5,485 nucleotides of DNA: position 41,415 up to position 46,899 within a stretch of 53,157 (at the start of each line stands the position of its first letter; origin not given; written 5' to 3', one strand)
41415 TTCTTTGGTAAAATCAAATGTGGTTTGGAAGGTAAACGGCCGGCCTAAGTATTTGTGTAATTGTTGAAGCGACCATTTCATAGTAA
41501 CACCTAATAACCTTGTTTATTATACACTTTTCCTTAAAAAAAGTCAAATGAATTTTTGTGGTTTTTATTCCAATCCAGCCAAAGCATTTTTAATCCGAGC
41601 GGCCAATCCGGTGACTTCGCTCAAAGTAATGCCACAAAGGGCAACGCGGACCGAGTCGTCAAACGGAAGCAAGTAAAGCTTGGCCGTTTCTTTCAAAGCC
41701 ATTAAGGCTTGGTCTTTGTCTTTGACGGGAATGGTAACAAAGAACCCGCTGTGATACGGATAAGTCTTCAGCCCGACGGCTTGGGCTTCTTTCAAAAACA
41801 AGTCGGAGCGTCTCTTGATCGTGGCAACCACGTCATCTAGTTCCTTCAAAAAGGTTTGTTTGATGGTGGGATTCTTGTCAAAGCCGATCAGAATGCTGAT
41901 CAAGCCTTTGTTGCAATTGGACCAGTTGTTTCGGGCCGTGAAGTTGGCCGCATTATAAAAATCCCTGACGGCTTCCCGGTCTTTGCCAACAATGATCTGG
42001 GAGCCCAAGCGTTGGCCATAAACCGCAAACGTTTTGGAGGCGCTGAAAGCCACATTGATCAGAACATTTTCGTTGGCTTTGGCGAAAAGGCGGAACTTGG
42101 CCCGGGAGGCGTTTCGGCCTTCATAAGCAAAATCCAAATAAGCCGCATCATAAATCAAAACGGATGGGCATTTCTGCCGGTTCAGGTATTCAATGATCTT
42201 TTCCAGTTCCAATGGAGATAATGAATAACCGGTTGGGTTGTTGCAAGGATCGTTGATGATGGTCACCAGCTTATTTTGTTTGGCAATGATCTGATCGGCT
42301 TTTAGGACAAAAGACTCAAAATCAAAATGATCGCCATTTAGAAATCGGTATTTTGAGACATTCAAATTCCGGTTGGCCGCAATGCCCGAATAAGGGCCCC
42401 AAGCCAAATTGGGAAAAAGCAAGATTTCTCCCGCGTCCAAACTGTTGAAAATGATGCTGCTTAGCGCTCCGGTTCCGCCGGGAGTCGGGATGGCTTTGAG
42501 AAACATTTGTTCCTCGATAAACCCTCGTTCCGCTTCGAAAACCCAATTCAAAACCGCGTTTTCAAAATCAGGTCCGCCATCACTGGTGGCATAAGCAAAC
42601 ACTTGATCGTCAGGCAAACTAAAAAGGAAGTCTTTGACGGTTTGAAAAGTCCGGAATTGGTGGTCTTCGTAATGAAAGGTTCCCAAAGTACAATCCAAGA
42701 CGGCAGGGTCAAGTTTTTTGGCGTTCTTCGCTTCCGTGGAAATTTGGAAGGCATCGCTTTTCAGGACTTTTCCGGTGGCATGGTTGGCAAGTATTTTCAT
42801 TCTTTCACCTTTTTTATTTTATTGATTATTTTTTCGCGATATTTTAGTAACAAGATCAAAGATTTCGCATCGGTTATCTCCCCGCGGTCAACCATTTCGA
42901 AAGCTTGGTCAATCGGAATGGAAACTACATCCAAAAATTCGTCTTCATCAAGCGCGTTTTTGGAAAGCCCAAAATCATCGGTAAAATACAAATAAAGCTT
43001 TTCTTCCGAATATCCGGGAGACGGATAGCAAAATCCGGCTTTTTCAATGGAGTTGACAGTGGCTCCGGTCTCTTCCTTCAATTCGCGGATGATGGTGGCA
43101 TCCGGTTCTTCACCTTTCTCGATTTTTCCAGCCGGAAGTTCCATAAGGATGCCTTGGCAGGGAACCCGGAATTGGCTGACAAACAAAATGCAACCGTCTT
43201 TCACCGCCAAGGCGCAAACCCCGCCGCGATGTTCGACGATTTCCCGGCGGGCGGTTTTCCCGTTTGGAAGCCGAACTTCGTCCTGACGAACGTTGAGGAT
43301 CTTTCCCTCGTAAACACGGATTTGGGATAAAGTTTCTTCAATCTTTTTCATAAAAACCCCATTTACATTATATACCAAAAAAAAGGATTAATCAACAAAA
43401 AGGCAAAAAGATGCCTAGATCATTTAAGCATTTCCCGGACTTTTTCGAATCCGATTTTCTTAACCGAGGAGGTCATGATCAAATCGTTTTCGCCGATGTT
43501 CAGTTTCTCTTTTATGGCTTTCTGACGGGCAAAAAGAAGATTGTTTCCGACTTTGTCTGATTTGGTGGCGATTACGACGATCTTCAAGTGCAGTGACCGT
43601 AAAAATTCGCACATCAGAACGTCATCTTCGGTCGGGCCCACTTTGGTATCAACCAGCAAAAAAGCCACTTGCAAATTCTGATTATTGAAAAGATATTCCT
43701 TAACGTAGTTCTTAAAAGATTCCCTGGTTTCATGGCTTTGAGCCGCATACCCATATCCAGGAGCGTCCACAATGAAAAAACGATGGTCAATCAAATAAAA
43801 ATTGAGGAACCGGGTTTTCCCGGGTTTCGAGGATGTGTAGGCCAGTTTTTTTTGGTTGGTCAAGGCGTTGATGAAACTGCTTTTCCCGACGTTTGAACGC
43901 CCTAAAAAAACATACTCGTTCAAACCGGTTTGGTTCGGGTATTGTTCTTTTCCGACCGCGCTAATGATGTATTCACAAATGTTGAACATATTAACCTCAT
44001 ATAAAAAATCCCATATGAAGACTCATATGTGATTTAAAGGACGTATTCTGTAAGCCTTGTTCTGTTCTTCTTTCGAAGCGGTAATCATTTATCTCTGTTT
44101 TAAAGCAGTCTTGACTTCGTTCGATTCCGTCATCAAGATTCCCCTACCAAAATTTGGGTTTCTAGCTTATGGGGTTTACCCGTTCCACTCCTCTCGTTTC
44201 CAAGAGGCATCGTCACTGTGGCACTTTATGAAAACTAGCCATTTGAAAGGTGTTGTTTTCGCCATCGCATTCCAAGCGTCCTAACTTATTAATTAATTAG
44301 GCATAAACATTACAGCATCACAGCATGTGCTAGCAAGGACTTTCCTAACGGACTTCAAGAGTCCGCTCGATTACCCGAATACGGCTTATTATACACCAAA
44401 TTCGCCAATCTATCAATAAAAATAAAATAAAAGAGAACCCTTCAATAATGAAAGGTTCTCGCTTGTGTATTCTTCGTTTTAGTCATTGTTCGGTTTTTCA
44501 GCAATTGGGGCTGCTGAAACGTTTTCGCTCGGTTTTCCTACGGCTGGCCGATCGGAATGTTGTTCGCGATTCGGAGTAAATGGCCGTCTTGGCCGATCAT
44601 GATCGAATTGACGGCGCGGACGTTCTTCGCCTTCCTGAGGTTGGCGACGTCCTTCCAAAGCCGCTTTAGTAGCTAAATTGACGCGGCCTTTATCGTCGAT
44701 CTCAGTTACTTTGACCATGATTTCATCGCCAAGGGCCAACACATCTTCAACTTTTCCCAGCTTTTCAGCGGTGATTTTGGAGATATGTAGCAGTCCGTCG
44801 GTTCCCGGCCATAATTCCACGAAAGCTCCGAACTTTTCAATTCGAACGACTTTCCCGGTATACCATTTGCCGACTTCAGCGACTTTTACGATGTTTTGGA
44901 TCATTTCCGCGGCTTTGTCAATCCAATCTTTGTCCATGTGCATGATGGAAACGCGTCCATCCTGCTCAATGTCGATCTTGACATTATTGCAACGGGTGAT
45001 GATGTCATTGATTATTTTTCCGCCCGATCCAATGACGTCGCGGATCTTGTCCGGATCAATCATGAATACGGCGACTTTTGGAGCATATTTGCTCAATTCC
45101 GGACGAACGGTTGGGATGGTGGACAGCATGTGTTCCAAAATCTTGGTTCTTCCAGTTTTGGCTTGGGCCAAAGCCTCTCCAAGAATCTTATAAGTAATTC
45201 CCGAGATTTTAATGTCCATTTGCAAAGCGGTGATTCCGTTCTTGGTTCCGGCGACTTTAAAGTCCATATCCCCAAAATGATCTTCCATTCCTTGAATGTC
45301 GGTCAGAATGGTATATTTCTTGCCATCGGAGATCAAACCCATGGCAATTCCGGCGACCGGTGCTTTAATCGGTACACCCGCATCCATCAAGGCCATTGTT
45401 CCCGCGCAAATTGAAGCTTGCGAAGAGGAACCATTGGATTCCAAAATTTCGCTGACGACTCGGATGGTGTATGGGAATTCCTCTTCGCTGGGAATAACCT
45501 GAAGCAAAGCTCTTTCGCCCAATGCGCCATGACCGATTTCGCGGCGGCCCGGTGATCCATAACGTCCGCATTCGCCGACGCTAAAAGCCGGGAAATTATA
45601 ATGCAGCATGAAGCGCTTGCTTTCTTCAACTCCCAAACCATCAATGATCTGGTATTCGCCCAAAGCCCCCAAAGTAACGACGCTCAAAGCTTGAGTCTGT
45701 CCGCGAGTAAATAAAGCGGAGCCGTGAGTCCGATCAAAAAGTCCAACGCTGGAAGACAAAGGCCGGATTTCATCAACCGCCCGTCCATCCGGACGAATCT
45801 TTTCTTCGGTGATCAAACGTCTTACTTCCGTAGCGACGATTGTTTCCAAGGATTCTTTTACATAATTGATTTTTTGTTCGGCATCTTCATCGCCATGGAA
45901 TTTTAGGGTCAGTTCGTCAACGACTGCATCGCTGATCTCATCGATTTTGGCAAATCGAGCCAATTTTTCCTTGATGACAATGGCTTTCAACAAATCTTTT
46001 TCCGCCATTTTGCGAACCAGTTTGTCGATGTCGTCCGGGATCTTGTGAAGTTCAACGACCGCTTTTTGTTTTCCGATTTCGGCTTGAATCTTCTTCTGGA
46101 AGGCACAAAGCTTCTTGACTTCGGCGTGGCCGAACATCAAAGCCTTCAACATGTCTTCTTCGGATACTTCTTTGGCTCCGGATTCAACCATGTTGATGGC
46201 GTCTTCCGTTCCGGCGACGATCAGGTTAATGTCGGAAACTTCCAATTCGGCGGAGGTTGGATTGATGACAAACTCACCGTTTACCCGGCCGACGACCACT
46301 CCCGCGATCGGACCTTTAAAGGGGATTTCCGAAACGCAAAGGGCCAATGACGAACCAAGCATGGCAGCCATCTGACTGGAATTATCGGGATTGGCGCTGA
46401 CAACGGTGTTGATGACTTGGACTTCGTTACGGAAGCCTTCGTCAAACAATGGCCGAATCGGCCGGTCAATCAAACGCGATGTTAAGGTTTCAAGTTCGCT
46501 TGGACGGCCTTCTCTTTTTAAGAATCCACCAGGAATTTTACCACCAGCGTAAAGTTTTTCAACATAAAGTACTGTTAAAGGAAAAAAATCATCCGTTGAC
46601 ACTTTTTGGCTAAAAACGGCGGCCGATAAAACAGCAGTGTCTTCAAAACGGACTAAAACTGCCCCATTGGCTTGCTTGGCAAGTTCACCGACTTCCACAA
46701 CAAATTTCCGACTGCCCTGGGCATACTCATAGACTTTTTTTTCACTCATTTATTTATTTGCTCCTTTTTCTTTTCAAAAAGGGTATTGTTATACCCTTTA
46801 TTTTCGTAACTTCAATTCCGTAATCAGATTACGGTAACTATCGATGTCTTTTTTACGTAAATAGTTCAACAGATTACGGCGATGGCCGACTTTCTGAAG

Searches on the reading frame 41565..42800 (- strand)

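Call 63: search_protein_families(library=pfam, proteins=[window:41565-42800:-], max_evalue=0.00001)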
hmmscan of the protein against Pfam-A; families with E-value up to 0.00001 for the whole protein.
window:41565-42800:- (411 aa): 1 family
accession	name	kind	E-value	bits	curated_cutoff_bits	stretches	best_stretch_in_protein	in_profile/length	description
PF00155.27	Aminotran_1_2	-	3.4e-31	109.2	19.7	1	64-403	32-361/361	Aminotransferase class I and II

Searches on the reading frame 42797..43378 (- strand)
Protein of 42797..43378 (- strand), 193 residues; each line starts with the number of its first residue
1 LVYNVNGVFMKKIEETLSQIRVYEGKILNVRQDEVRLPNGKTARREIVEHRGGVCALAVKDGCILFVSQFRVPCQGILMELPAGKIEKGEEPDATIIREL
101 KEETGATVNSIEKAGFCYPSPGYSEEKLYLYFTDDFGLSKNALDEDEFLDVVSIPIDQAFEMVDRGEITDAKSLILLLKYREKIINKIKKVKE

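Call 63: search_protein_families(library=pfam, proteins=[window:42797-43378:-], max_evalue=0.00001)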
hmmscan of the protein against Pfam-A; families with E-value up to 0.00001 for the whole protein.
window:42797-43378:- (193 aa): 1 family
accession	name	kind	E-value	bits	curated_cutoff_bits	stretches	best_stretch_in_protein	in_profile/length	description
PF00293.34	NUDIX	-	2.5e-16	60.3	21.1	1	52-171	4-128/134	NUDIX domain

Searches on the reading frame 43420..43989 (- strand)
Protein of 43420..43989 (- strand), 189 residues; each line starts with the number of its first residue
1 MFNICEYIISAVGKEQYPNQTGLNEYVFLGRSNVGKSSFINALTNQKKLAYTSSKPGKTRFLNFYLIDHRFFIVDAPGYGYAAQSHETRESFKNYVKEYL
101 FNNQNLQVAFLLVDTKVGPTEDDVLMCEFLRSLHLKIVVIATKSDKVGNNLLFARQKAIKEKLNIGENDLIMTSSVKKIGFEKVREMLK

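Call 63: search_protein_families(library=pfam, proteins=[window:43420-43989:-], max_evalue=0.00001)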
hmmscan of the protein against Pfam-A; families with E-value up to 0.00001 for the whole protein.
window:43420-43989:- (189 aa): 5 families
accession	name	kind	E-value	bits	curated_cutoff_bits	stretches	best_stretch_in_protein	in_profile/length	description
PF01926.29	MMR_HSR1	-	2.7e-18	66.6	21.9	1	27-143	3-113/113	50S ribosome-binding GTPase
PF03193.22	RsgA_GTPase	-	1.3e-08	35.3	30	1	25-79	108-168/174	RsgA GTPase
PF02421.24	FeoB_N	-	2.9e-08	33.8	27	1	26-186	3-154/156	Ferrous iron transport protein B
PF00009.33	GTP_EFTU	-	4.8e-06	26.7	26.5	0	93-188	80-182/188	Elongation factor Tu GTP binding domain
PF00350.29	Dynamin_N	-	6.1e-06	26.8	27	0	27-50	2-25/168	Dynamin family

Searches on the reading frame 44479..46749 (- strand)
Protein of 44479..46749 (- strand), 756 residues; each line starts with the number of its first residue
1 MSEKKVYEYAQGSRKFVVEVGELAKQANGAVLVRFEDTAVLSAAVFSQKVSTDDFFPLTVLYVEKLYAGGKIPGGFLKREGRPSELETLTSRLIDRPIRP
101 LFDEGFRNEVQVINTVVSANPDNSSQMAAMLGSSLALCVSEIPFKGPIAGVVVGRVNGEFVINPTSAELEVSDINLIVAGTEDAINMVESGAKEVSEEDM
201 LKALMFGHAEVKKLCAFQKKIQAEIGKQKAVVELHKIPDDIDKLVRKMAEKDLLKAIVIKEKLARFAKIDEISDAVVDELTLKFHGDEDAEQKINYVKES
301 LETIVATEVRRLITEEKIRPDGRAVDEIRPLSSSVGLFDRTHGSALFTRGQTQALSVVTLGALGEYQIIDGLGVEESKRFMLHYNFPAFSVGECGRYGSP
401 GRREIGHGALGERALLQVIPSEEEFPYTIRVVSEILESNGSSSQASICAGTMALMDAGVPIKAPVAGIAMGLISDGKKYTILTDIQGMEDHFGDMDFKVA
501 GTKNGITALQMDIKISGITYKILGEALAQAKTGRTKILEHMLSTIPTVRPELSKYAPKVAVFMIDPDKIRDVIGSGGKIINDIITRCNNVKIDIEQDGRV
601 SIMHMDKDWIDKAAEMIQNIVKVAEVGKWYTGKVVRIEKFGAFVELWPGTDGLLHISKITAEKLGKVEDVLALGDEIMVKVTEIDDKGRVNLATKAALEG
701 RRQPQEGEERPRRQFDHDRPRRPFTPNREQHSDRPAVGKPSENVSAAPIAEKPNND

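Call 63: search_protein_families(library=pfam, proteins=[window:44479-46749:-], max_evalue=0.00001)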
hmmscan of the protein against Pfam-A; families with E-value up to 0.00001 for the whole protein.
window:44479-46749:- (756 aa): 5 families
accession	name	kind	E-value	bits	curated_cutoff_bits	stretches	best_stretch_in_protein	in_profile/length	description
PF01138.27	RNase_PH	-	6.5e-54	182.3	25.5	2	13-143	2-130/130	3' exoribonuclease family, domain 1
PF03725.20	RNase_PH_C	-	1.5e-23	83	20.8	2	146-209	1-66/67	3' exoribonuclease family, domain 2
PF00575.29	S1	-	3.8e-16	59.7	22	1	625-695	3-74/74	S1 RNA binding domain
PF03726.19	PNPase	-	7.7e-13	49.2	24.6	1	241-323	2-80/81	Polyribonucleotide nucleotidyltransferase, RNA binding domain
PF00013.35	KH_1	-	2.7e-07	30.7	21.5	1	561-618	3-65/66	KH domain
